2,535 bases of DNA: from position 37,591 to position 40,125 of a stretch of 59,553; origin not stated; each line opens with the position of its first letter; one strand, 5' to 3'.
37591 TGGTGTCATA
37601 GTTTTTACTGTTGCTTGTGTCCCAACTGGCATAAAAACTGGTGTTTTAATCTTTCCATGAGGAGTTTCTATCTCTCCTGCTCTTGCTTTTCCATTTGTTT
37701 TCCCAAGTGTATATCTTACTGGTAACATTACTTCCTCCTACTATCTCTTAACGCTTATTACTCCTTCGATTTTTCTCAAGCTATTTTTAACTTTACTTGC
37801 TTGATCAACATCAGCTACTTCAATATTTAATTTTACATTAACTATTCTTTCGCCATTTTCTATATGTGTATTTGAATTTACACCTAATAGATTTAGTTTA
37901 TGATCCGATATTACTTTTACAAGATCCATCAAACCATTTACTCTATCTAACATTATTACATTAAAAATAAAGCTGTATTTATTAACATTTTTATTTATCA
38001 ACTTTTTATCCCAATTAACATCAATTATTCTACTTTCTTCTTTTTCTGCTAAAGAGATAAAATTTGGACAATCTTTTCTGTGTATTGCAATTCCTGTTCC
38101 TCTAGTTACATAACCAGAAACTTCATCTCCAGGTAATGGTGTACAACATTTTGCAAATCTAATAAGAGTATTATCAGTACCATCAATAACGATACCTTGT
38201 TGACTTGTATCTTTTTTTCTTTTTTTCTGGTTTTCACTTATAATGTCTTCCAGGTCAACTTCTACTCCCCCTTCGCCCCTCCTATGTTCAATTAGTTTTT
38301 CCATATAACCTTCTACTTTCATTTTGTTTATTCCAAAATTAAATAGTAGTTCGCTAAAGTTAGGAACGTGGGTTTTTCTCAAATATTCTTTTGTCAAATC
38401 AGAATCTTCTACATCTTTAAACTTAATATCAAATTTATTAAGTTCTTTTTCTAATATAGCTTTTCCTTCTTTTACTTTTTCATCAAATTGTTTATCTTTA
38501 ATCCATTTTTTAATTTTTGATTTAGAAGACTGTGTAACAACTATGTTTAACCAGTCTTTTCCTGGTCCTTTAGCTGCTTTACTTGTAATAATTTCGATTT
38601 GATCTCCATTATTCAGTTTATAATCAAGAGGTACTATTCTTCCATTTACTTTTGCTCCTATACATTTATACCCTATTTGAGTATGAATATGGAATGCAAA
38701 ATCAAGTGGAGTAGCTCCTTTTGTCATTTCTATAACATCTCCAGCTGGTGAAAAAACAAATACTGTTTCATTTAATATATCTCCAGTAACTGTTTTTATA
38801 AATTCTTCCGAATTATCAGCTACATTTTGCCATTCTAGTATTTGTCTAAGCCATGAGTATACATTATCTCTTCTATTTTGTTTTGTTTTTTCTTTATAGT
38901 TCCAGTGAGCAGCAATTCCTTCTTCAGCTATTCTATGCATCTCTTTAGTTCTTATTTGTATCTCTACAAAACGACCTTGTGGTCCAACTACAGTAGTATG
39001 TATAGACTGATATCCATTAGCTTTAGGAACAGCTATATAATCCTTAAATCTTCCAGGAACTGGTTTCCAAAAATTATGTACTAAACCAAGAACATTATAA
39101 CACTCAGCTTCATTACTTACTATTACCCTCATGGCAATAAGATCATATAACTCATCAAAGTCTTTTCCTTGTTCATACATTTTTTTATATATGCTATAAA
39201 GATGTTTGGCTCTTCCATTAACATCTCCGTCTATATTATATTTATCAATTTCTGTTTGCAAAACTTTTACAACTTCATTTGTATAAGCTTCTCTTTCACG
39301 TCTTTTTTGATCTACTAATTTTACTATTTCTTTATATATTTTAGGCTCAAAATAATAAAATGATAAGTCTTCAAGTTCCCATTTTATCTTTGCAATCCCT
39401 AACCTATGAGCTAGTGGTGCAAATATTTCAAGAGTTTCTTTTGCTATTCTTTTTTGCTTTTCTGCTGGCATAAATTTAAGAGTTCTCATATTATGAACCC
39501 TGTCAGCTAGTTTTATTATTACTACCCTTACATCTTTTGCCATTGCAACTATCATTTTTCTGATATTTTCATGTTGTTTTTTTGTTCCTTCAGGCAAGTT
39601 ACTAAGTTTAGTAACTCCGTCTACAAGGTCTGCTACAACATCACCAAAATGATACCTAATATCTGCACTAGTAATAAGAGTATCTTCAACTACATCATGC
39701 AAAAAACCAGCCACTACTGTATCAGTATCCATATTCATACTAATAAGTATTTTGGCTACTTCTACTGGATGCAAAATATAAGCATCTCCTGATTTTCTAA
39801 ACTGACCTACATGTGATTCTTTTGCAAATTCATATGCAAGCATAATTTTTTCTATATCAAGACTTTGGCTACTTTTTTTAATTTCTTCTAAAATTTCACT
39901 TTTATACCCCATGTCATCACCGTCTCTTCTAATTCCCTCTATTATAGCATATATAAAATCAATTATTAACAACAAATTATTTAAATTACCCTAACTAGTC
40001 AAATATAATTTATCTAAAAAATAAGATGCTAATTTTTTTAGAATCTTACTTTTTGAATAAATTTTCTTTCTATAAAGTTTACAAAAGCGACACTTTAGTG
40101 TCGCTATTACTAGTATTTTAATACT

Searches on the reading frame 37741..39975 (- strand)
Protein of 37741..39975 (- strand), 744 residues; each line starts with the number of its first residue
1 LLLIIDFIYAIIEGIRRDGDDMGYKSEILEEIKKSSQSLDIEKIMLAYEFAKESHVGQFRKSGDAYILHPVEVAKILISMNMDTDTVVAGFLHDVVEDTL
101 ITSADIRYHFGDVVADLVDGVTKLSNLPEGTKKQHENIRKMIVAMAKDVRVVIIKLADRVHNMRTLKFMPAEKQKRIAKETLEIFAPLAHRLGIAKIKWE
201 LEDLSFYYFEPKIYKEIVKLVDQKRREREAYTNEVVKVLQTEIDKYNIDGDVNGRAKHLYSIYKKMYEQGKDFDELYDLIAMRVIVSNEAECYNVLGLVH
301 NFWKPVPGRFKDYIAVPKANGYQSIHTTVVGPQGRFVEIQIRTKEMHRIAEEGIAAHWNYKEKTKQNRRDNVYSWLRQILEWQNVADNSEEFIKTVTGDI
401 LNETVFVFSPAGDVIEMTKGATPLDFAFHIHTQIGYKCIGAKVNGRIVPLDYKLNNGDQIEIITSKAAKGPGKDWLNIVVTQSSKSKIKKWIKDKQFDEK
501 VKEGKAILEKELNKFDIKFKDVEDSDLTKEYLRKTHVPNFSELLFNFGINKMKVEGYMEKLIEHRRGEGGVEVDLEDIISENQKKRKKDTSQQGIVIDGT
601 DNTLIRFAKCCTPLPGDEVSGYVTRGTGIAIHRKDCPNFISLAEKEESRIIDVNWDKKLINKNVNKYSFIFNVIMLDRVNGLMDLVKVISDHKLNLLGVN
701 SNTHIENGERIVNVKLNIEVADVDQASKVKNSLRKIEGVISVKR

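Call 38: search_protein_families(library=pfam, proteins=[window:37741-39975:-], max_evalue=0.00001)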
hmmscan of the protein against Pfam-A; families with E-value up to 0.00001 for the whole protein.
window:37741-39975:- (744 aa): 6 families
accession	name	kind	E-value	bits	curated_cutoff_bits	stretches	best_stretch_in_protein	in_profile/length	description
PF13328.12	HD_4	-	1.9e-50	171.1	27.2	1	47-194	1-155/156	HD domain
PF04607.23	RelA_SpoT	-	2.1e-45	154.1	27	1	254-364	1-112/113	Region found in RelA / SpoT proteins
PF02824.27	TGS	-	2.5e-22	79.1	22.2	1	405-464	1-60/60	TGS domain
PF13291.12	ACT_4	-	2e-12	48.1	27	1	666-744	4-80/80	ACT domain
PF01966.28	HD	-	2.2e-09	38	22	1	67-163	2-116/116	HD domain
PF19296.4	RelA_AH_RIS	-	1e-06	29.4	23.8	0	477-645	2-181/185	RelA/SpoT, AH and RIS domains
